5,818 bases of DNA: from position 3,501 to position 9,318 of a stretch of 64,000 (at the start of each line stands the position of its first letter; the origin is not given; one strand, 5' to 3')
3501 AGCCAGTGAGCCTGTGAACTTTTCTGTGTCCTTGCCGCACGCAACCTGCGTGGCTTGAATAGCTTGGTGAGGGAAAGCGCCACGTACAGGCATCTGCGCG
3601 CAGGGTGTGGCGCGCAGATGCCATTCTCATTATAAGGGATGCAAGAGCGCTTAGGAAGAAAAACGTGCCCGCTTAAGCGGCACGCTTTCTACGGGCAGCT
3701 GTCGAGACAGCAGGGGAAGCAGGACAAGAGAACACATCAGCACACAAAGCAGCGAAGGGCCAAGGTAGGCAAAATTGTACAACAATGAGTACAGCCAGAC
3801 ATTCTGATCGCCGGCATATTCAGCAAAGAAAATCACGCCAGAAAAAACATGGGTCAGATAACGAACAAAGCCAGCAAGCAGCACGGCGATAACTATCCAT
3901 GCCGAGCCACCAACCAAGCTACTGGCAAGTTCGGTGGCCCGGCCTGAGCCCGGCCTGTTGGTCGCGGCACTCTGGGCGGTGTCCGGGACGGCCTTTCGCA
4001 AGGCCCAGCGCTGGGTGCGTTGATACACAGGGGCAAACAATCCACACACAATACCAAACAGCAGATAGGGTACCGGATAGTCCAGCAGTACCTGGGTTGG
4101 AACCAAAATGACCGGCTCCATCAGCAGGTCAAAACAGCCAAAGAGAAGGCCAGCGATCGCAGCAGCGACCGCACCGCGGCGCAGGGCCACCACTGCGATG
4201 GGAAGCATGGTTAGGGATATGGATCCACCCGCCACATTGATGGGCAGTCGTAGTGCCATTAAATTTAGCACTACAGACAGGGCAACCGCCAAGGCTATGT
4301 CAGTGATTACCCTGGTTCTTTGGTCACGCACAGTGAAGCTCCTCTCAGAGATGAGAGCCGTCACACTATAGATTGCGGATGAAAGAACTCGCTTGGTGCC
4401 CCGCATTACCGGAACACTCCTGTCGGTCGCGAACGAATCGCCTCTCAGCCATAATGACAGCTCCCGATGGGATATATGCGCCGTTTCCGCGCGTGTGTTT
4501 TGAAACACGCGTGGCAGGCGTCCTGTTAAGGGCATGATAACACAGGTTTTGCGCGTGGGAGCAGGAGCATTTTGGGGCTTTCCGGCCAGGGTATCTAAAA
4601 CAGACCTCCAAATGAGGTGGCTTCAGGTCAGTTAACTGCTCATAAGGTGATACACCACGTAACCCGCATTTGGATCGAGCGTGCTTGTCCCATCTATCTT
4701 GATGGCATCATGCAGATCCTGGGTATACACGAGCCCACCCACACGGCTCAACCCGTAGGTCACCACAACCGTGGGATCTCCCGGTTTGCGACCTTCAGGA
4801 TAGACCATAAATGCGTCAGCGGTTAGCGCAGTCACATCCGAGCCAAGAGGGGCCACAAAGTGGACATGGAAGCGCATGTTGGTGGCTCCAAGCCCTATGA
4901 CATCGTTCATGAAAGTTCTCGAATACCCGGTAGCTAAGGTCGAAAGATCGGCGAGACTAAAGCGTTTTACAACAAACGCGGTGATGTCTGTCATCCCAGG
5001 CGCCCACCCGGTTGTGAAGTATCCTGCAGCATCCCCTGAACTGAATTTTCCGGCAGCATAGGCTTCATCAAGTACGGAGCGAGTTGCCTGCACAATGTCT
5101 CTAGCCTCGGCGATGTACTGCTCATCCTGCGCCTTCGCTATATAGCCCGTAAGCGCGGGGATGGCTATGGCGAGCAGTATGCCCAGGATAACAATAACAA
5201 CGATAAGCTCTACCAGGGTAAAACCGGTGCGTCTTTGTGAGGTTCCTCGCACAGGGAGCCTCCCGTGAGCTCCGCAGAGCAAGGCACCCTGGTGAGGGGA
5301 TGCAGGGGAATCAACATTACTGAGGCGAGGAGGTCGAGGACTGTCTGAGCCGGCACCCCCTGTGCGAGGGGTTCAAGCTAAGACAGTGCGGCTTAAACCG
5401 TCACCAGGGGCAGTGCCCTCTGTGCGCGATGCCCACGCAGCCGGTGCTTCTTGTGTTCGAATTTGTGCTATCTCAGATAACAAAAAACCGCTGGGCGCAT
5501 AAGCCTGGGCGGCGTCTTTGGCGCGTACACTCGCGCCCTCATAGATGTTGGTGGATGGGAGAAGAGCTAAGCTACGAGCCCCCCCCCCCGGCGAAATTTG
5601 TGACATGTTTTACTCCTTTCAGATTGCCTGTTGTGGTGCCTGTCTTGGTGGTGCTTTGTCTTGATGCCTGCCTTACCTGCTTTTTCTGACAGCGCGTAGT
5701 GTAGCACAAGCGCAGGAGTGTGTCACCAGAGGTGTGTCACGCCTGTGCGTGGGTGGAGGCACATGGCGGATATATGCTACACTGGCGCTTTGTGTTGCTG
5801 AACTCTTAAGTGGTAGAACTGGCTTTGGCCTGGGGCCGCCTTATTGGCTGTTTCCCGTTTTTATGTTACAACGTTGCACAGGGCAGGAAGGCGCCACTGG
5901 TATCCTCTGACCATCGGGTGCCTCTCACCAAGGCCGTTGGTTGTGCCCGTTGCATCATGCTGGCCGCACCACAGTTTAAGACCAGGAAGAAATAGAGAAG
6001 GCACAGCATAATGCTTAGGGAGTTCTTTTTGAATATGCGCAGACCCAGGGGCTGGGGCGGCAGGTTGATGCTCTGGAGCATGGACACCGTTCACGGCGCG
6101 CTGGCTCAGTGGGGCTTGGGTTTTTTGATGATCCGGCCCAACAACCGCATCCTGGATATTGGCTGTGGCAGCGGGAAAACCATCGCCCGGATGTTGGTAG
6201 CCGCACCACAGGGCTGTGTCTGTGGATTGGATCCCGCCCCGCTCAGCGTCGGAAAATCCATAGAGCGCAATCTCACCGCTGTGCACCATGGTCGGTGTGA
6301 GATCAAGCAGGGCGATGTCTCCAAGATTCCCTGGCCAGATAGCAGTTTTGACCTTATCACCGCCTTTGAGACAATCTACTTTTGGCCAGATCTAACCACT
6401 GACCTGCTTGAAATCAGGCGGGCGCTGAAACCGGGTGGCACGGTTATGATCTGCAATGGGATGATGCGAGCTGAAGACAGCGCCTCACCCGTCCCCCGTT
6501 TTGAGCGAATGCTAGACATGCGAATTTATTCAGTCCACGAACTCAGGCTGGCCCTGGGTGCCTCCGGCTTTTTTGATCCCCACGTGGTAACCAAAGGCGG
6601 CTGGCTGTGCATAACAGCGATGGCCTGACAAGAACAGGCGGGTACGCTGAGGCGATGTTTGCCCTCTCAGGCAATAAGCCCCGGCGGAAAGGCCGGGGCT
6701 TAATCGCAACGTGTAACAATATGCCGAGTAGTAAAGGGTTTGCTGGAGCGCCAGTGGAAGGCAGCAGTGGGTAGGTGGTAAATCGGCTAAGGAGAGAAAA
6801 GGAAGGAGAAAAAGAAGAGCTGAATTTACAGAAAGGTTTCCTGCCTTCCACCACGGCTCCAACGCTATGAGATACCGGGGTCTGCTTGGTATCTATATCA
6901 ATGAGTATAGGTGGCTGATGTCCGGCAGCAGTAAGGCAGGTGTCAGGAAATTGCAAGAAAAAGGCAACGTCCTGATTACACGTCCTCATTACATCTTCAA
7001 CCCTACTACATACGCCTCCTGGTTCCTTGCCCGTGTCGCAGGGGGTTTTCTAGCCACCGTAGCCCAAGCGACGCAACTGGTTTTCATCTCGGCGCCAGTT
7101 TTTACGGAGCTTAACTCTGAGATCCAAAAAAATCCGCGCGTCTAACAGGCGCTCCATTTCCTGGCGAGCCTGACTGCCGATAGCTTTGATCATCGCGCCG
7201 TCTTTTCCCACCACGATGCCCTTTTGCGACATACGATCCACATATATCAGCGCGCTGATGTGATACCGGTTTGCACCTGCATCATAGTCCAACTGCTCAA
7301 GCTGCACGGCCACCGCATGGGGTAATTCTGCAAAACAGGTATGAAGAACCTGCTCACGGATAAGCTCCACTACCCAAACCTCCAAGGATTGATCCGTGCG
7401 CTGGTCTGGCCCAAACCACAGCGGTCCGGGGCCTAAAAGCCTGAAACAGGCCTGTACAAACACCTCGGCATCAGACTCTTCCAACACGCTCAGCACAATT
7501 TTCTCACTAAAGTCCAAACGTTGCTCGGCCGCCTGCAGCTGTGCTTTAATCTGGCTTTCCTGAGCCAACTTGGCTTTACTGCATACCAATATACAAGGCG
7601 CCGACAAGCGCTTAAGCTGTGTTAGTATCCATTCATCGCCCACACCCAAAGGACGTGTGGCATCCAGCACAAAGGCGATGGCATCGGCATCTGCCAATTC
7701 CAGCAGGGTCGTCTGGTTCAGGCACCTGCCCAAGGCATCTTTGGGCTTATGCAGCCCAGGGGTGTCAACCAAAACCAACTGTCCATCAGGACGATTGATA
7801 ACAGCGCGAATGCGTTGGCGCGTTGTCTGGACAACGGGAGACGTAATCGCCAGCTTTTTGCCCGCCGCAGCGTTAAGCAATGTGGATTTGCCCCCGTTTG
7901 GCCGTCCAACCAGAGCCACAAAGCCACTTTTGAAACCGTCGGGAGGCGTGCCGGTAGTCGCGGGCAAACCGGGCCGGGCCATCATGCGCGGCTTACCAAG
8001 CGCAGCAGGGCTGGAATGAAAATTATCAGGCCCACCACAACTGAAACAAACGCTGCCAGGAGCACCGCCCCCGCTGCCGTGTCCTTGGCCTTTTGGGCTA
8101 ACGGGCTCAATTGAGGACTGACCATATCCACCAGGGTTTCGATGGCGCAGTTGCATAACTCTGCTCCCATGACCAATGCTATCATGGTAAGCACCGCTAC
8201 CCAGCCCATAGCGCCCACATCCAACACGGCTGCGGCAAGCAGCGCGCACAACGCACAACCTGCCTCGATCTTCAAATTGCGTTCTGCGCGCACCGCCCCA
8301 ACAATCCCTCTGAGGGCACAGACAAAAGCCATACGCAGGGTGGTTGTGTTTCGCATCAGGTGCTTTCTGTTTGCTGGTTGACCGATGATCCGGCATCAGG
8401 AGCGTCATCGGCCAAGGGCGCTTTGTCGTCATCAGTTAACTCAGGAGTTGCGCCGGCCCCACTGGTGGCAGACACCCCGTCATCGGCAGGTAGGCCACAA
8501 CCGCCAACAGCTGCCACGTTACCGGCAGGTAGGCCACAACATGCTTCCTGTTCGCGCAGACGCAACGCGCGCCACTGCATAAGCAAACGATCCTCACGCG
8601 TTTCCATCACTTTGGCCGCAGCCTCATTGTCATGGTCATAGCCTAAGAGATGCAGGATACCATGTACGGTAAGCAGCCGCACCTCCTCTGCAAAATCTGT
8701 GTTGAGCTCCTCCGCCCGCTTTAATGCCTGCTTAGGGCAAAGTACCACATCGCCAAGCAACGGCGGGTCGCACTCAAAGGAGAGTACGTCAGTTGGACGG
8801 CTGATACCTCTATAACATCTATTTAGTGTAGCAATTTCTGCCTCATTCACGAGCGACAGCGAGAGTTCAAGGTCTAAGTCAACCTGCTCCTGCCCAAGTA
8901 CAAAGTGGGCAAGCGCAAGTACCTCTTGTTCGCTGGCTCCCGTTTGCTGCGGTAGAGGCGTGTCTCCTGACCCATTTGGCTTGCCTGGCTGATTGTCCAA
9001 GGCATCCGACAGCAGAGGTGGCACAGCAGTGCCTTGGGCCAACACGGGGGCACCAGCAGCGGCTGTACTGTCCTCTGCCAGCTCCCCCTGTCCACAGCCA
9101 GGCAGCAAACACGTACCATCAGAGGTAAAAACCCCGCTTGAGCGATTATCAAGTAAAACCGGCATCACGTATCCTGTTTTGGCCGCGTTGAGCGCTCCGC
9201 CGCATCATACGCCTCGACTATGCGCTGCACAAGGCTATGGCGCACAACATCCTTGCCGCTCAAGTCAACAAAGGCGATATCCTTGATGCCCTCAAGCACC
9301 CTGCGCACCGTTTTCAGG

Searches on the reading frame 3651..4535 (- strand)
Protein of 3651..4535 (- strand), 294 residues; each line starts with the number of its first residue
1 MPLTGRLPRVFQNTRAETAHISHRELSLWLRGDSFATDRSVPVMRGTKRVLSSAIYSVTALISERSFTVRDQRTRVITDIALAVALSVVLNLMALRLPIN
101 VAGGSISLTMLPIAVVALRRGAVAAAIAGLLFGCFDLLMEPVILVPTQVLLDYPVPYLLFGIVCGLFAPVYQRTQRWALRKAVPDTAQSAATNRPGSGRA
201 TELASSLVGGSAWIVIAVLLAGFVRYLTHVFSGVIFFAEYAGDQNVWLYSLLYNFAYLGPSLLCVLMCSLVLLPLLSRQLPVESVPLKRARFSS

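Call 8: search_protein_families(library=pfam, proteins=[window:3651-4535:-], max_evalue=0.01)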
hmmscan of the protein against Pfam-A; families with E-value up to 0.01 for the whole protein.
window:3651-4535:- (294 aa): 3 families
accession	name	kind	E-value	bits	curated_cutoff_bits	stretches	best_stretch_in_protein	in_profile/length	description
PF09515.15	Thia_YuaJ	-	9.9e-38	130.4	25.8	1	78-273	2-169/177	Thiamine transporter protein (Thia_YuaJ)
PF12822.12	ECF_trnsprt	-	2.5e-05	24.8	30.7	1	77-246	3-120/169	ECF transporter, substrate-specific component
PF07155.17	ECF-ribofla_trS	-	0.0012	19.3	26.7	1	74-176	4-102/172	ECF-type riboflavin transporter, S component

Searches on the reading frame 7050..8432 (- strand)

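Call 56: search_protein_families(library=pfam, proteins=[window:7050-8432:-], max_evalue=0.001)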
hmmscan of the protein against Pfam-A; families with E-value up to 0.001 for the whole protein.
window:7050-8432:- (460 aa): 4 families
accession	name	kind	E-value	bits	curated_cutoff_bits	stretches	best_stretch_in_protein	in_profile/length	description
PF01926.29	MMR_HSR1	-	1.2e-21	77.4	21.9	1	172-286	2-113/113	50S ribosome-binding GTPase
PF07650.23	KH_2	-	1.5e-18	66.8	22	1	369-447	1-78/78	KH domain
PF02421.24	FeoB_N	-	1.9e-09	37.7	27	1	172-308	3-136/156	Ferrous iron transport protein B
PF00350.29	Dynamin_N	-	5e-07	30.3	27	0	172-205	1-34/168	Dynamin family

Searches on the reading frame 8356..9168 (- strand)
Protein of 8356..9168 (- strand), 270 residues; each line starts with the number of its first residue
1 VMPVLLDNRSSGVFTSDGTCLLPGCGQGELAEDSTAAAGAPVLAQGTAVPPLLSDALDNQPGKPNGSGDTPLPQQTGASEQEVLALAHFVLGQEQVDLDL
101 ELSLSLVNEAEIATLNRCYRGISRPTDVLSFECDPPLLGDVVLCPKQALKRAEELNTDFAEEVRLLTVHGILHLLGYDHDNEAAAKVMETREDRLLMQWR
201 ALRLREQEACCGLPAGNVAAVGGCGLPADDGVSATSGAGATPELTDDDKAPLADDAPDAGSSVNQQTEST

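Call 56: search_protein_families(library=pfam, proteins=[window:8356-9168:-], max_evalue=0.001)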
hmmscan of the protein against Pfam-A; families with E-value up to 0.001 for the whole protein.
window:8356-9168:- (270 aa): 1 family
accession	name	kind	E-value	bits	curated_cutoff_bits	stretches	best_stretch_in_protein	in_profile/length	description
PF02130.23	YbeY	-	4.2e-34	117.6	25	1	80-197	8-127/129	Endoribonuclease YbeY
